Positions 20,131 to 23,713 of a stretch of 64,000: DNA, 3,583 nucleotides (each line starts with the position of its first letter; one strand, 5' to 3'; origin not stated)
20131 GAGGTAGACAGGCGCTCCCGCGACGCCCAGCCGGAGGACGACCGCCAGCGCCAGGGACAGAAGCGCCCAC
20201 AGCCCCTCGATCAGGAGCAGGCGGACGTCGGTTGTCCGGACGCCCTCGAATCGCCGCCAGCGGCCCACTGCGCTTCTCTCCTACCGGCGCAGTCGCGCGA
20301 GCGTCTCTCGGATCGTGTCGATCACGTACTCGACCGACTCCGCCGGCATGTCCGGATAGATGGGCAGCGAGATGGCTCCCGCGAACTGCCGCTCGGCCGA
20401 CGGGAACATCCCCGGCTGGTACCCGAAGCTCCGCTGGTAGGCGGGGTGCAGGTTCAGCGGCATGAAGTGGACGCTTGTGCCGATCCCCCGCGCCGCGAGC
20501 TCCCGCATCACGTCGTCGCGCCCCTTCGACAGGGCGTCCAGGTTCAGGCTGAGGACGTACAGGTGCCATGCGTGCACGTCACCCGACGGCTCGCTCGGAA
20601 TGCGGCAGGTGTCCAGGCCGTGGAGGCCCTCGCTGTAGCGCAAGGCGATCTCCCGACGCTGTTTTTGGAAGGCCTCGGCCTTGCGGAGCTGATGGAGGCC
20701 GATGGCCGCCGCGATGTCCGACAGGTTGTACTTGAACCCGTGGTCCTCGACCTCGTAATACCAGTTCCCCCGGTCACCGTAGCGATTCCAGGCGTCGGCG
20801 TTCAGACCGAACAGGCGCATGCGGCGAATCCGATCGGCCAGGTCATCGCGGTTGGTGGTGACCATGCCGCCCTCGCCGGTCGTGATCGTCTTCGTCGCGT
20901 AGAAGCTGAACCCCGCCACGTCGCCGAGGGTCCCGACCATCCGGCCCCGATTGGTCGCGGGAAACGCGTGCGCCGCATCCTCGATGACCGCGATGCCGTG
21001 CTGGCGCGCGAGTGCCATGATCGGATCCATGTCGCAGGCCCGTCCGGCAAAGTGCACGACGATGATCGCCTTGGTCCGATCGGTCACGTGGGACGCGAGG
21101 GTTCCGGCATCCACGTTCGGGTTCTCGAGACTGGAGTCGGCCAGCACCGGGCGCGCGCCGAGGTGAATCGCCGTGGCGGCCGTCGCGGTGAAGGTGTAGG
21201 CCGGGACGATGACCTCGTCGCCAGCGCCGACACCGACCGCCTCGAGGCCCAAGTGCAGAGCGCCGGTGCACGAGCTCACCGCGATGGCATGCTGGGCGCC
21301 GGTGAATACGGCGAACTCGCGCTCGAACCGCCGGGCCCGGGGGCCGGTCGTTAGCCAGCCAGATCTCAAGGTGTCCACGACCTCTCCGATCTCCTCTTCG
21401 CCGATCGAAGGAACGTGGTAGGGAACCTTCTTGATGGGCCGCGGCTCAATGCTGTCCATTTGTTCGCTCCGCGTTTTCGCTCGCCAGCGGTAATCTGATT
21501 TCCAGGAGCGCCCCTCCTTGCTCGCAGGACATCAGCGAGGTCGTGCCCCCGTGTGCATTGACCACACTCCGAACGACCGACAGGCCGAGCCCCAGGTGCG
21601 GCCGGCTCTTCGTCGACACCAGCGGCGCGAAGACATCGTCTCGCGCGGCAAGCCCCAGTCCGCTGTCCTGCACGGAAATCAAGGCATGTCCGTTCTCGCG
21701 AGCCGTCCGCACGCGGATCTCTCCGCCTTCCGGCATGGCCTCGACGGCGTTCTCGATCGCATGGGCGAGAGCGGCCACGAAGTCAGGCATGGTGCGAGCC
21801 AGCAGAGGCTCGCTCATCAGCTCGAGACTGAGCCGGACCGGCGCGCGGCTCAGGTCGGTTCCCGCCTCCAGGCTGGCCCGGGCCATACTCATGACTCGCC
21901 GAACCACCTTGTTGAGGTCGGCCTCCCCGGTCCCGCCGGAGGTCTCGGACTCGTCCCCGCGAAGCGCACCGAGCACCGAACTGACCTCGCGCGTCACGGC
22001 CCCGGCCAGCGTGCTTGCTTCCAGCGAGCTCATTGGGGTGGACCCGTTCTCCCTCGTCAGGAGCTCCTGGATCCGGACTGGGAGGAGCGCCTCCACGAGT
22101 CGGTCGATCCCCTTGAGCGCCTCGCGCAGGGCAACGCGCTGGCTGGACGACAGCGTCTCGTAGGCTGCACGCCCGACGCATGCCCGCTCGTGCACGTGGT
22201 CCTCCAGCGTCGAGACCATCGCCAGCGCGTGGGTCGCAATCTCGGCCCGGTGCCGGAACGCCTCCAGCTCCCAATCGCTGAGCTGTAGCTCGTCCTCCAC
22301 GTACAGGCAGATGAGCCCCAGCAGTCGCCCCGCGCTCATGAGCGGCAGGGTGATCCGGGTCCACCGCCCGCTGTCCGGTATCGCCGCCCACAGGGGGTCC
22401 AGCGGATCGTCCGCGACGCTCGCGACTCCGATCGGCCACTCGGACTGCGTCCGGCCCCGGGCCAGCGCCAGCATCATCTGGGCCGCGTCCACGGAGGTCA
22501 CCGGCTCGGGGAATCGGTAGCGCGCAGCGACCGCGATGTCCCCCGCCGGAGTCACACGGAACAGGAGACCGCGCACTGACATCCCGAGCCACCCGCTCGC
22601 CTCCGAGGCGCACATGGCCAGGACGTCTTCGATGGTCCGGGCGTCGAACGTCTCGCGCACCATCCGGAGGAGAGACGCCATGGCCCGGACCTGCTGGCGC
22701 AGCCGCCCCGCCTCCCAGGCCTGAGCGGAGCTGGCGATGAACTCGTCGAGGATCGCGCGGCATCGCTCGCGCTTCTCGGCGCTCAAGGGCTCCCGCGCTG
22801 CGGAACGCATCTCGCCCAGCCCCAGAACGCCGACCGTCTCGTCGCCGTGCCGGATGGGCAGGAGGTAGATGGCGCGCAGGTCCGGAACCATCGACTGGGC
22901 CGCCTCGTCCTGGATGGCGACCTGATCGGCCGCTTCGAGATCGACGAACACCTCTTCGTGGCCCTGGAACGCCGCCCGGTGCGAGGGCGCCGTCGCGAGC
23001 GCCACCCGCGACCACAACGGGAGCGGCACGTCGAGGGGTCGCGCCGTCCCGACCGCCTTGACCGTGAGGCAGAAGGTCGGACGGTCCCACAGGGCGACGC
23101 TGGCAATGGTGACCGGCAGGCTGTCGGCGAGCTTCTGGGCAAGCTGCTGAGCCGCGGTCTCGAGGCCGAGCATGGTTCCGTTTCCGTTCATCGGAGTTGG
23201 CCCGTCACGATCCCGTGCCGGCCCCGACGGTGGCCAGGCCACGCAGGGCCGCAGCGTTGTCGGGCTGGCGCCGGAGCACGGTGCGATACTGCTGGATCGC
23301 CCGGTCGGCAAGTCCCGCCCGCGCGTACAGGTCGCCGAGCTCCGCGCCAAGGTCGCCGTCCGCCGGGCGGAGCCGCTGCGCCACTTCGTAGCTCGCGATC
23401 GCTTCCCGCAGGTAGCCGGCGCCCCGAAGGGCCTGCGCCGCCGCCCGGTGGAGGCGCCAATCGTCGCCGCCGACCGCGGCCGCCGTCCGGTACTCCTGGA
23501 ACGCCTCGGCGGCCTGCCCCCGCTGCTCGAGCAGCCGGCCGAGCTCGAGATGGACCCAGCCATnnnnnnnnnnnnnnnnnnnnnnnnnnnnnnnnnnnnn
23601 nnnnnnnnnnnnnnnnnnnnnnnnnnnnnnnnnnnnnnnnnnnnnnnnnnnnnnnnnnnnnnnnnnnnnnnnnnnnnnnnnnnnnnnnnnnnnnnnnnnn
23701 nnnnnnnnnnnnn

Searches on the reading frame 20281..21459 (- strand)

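Call 20: search_protein_families(library=pfam, proteins=[window:20281-21459:-], max_evalue=0.0001)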
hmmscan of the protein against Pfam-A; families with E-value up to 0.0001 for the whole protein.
window:20281-21459:- (392 aa): 4 families
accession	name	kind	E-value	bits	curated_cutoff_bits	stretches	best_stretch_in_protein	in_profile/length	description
PF01041.23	DegT_DnrJ_EryC1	-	6.7e-127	424.1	19.8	1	18-384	2-360/360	DegT/DnrJ/EryC1/StrS aminotransferase family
PF01053.26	Cys_Met_Meta_PP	-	9.1e-07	28.2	27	1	40-218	52-230/381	Cys/Met metabolism PLP-dependent enzyme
PF01212.27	Beta_elim_lyase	-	3.1e-05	23.9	27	1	40-218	32-227/288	Beta-eliminating lyase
PF00155.27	Aminotran_1_2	-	3.9e-05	23.5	19.7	1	44-165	46-189/361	Aminotransferase class I and II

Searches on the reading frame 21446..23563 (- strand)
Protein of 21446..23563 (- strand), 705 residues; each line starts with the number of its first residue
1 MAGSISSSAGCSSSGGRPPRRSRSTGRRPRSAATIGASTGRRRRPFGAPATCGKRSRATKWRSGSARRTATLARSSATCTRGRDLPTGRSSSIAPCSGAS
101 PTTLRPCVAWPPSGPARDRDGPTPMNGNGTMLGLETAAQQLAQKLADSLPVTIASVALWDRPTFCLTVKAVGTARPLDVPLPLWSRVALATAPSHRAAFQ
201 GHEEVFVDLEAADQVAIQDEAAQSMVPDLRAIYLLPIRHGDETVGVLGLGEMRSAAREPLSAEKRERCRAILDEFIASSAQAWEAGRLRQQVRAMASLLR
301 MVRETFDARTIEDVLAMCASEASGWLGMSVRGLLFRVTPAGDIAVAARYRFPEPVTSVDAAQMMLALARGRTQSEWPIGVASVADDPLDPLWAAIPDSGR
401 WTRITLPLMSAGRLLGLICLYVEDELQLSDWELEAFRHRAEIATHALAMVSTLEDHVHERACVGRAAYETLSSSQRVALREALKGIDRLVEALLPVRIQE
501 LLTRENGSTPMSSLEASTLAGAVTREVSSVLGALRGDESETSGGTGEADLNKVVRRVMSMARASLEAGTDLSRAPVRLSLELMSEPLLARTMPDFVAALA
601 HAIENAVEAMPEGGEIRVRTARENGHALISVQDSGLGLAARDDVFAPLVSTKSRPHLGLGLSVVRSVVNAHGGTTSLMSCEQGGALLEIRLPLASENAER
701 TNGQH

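Call 8: search_protein_families(library=pfam, proteins=[window:21446-23563:-], max_evalue=0.01)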
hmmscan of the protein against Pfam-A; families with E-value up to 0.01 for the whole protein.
window:21446-23563:- (705 aa): 6 families
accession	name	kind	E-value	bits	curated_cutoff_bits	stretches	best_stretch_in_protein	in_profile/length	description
PF02518.31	HATPase_c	-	5.3e-15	56.3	26.4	1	597-694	8-110/111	Histidine kinase-, DNA gyrase B-, and HSP90-like ATPase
PF13185.12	GAF_2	-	3e-08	34.4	28.6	1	308-447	1-135/136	GAF domain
PF01590.32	GAF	-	2.4e-06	28.5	22.4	0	386-442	69-128/133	GAF domain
PF13492.12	GAF_3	-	0.0001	23.1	27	0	138-254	6-105/129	GAF domain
PF14501.12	HATPase_c_5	-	0.00047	20.5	22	1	593-678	4-89/102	GHKL domain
PF13581.12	HATPase_c_2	-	0.0057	17.1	27.4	0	598-670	35-111/127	Histidine kinase-like ATPase domain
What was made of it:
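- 21446..23563 (-): GAF-domain histidine kinase inside the cluster (its true start is probably downstream of 23563). It is a candidate sensor partner of the activator. HATPase_c and GAF_2 domains (call 8).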

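Call 9: search_protein_families(library=ncbifam, proteins=[window:21446-23563:-], max_evalue=0.01)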
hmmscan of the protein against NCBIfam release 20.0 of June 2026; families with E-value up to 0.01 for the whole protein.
window:21446-23563:- (705 aa): 58 families (the best 25 are shown)
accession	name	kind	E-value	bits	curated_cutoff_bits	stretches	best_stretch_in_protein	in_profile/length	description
NF008468.0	PRK11360.1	equivalog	2.9e-17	62.3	646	1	576-698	487-613/616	two-component system sensor histidine kinase AtoS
NF007688.0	PRK10364.1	equivalog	3.4e-17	62.4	479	1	602-699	359-457/460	two-component system sensor histidine kinase ZraS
TIGR02916.1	PEP_his_kin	equivalog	1.6e-15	56.8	300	1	593-692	578-679/679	XrtA/PEP-CTERM system histidine kinase PrsK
NF052574.1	HisKinEspCMyxo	equivalog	1.1e-13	50.3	1200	1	549-700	492-644/785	serine histidine kinase EspC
TIGR03785.1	marine_sort_HK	equivalog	1.6e-13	49.9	612.2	1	572-692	574-703/703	proteobacterial dedicated sortase system histidine kinase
NF053867.1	SprKinKinDBac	equivalog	2.6e-13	49.3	775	1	602-695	405-499/500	sporulation kinase KinD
TIGR02938.1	nifL_nitrog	equivalog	6.4e-11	41.5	242.45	1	548-691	346-492/494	nitrogen fixation negative regulator NifL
TIGR01386.1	cztS_silS_copS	subfamily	2.3e-10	40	292.55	1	597-691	356-456/457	heavy metal sensor histidine kinase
NF008312.0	PRK11100.1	equivalog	2.3e-10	39.9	356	1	596-694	371-475/477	two-component system sensor histidine kinase CreC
NF033092.0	HK_WalK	equivalog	2.3e-10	39.7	725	1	598-692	492-593/594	cell wall metabolism sensor histidine kinase WalK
NF041777.1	sens_FixL_Rhizob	equivalog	6.8e-10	38.2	850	1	599-696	383-484/485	sensor protein FixL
NF007004.0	PRK09467.1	equivalog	7.1e-10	38.3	415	1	598-694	338-437/440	two-component system sensor histidine kinase EnvZ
NF046044.1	PnpS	equivalog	1.4e-09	37.5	400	1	548-692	245-390/390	two-component system histidine kinase PnpS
NF008543.0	PRK11466.1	equivalog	2.4e-09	35.6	982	1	603-698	570-667/914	TMAO reductase system sensor histidine kinase/response regulator TorS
TIGR02966.1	phoR_proteo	equivalog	2.8e-09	36.5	334.2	1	572-686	207-328/333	phosphate regulon sensor histidine kinase PhoR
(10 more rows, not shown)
